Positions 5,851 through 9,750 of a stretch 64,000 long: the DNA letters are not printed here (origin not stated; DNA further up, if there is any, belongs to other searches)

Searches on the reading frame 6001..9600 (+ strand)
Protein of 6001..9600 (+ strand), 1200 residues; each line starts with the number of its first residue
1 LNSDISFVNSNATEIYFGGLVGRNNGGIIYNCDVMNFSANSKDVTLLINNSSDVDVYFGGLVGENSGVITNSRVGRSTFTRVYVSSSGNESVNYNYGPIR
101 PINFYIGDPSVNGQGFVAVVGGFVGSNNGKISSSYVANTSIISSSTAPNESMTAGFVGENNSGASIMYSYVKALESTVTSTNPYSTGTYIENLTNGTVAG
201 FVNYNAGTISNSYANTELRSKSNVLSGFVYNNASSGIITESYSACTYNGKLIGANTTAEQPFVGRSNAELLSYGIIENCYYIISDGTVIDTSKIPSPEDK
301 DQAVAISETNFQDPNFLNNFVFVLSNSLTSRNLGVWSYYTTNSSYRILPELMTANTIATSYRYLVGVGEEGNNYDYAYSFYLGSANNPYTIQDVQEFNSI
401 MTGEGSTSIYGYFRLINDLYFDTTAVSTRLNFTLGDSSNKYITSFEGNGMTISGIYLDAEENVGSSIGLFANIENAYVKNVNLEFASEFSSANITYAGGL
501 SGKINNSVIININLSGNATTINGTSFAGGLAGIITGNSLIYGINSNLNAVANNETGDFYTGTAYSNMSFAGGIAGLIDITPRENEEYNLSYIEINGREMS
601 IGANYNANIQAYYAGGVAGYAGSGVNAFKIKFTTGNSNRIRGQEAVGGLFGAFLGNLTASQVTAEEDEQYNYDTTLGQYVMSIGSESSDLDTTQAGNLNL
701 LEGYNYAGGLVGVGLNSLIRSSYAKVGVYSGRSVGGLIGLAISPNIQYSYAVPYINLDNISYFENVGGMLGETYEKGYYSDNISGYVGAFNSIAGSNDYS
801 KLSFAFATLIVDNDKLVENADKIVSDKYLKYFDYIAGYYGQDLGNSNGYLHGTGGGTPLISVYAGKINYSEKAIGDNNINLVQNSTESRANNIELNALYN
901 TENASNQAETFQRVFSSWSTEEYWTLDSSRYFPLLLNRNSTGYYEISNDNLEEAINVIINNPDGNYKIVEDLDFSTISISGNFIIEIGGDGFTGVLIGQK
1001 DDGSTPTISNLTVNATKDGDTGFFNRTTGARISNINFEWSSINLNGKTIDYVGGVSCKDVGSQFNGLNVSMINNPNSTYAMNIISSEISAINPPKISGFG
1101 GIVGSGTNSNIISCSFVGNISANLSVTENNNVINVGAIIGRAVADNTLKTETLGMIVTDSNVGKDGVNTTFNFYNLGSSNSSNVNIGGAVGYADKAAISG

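Call 93: search_protein_families(library=pfam, proteins=[window:6001-9600:+], max_evalue=10)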
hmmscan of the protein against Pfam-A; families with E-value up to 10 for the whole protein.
window:6001-9600:+ (1200 aa): 1 family
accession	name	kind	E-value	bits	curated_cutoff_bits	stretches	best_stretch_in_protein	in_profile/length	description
PF07581.17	Glug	-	0.0015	19.2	20.5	6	16-33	4-22/28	The GLUG motif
